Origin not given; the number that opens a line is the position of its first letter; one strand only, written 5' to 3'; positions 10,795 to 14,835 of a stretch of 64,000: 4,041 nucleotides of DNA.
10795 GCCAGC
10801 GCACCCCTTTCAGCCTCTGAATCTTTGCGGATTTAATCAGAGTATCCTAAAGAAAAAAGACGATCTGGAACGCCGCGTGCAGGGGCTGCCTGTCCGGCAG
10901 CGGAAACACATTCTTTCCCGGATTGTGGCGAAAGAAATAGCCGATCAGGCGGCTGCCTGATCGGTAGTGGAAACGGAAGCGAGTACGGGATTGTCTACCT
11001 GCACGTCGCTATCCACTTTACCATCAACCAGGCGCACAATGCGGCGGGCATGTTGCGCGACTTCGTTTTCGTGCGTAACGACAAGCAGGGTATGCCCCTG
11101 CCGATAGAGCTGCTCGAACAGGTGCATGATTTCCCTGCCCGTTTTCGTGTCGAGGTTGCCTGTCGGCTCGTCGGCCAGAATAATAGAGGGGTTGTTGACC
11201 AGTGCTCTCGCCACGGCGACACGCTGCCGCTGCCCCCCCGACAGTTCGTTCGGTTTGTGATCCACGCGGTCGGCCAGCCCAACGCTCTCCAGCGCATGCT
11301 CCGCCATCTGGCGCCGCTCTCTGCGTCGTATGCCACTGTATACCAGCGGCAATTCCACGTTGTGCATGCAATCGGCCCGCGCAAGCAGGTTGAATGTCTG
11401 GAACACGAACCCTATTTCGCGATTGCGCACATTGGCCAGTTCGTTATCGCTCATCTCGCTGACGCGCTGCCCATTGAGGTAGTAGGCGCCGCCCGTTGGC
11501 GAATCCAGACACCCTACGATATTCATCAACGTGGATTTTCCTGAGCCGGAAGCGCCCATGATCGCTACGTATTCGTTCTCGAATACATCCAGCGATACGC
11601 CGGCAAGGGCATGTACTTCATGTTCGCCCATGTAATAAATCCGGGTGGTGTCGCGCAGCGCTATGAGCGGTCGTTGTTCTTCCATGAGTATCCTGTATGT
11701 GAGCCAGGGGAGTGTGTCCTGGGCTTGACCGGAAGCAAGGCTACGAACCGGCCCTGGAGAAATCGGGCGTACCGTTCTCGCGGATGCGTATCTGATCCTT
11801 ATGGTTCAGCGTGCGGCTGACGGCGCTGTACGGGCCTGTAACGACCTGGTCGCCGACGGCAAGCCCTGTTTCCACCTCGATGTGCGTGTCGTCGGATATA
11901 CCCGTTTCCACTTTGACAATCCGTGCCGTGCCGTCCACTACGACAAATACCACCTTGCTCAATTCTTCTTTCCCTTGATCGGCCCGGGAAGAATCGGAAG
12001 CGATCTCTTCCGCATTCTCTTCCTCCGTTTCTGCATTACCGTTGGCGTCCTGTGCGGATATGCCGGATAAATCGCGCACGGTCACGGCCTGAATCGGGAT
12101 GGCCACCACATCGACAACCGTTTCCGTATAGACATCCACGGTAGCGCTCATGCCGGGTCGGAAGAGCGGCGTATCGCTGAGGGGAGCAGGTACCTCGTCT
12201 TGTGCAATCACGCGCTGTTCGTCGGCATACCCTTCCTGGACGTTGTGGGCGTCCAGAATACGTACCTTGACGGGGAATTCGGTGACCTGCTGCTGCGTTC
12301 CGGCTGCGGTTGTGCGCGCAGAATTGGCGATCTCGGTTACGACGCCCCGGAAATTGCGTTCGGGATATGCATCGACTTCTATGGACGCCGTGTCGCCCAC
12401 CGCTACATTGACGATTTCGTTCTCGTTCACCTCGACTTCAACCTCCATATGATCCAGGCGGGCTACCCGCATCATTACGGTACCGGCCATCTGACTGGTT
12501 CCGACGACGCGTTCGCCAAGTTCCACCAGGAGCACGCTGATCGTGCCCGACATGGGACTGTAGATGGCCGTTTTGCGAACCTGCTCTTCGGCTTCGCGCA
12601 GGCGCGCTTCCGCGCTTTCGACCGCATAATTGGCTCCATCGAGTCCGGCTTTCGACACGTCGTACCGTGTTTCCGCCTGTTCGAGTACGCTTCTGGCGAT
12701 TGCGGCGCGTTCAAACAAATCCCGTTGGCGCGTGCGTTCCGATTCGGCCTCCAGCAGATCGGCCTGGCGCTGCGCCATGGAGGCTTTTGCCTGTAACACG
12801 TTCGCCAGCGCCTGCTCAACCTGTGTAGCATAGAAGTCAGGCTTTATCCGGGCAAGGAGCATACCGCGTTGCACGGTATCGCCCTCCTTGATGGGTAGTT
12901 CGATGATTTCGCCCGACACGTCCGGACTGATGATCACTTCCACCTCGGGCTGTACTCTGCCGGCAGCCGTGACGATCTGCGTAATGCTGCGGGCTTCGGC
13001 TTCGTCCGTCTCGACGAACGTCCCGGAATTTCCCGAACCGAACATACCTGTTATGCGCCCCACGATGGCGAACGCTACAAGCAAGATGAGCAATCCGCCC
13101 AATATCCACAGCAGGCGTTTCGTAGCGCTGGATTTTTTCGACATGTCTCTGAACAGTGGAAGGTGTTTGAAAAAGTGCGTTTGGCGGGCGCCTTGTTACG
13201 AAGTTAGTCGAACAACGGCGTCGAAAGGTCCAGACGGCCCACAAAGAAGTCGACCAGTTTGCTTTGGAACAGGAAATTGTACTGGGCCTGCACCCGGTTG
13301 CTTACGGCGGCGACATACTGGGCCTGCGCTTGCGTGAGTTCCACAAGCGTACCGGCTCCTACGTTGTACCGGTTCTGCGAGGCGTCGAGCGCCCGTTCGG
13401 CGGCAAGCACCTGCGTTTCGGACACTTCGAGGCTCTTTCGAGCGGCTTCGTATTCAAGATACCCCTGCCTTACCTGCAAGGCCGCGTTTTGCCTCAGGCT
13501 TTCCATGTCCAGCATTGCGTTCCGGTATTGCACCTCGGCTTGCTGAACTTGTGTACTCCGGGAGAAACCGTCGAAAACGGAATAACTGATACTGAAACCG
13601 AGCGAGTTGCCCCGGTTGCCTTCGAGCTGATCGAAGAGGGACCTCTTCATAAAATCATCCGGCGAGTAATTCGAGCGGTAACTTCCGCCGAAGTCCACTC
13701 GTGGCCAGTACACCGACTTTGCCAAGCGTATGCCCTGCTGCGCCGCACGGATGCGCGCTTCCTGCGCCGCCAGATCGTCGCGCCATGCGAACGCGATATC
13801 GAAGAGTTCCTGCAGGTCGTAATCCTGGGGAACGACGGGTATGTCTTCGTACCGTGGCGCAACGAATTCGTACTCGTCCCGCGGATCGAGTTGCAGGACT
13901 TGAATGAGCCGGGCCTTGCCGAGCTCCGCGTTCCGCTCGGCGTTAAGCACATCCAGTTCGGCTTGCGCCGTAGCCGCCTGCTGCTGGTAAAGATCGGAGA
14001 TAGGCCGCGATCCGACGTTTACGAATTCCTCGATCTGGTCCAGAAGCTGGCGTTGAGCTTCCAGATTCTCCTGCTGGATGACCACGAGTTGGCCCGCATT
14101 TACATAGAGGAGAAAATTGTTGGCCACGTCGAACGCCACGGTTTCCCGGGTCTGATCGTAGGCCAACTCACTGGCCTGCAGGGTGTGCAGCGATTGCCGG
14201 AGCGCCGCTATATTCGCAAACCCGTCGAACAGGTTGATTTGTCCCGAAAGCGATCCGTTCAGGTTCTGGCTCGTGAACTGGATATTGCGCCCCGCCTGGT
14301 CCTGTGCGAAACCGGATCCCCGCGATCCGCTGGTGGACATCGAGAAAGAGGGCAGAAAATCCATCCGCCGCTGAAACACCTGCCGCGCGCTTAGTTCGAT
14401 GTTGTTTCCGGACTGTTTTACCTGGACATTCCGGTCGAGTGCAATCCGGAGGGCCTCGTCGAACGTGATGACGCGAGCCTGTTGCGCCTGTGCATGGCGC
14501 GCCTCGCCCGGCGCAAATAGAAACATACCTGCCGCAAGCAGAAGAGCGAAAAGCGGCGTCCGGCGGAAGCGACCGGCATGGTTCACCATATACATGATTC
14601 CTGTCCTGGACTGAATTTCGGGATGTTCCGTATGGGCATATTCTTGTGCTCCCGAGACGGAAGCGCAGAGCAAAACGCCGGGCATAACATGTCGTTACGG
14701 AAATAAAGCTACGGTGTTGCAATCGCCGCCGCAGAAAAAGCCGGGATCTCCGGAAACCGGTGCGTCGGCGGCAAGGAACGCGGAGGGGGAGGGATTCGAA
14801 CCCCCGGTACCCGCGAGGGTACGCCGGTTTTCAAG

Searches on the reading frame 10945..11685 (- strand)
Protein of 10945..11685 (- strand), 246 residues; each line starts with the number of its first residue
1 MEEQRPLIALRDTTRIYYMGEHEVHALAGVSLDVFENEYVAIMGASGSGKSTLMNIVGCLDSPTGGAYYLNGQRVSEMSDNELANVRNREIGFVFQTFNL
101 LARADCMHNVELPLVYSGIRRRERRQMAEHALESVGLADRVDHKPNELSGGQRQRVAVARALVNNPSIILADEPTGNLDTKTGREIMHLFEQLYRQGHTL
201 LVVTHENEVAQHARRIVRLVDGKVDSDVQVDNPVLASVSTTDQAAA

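Call 39: search_protein_families(library=pfam, proteins=[window:10945-11685:-])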
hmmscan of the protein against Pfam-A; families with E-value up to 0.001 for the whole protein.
window:10945-11685:- (246 aa): 4 families
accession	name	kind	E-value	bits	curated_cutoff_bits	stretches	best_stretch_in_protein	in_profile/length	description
PF00005.33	ABC_tran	-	3.2e-31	109.2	25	1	28-175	2-136/137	ABC transporter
PF02463.25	SMC_N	-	6.6e-08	32.7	40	1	35-220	22-212/220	RecF/RecN/SMC N terminal domain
PF13304.12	AAA_21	-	4.7e-06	27.3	27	0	147-208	237-301/304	AAA domain, putative AbiEii toxin, Type IV TA system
PF13555.12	AAA_29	-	0.00075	19.6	27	0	31-54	16-39/61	P-loop containing region of AAA domain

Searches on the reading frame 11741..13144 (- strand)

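Call 66: search_protein_families(library=pfam, max_evalue=0.000001, proteins=[window:11741-13144:-])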
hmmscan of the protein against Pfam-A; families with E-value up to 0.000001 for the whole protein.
window:11741-13144:- (467 aa): 2 families
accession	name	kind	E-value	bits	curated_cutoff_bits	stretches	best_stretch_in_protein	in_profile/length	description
PF16576.10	HlyD_D23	-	1.6e-17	64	30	1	55-275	3-187/214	Barrel-sandwich domain of CusB or HlyD membrane-fusion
PF13437.12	HlyD_3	-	8.7e-13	49.4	22.2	1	194-299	2-96/106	HlyD family secretion protein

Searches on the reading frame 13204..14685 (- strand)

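Call 66: search_protein_families(library=pfam, max_evalue=0.000001, proteins=[window:13204-14685:-])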
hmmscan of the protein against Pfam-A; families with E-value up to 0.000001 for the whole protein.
window:13204-14685:- (493 aa): 1 family
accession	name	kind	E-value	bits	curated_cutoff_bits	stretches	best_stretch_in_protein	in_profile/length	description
PF02321.23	OEP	-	4e-58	196.7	22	2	291-472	1-176/187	Outer membrane efflux protein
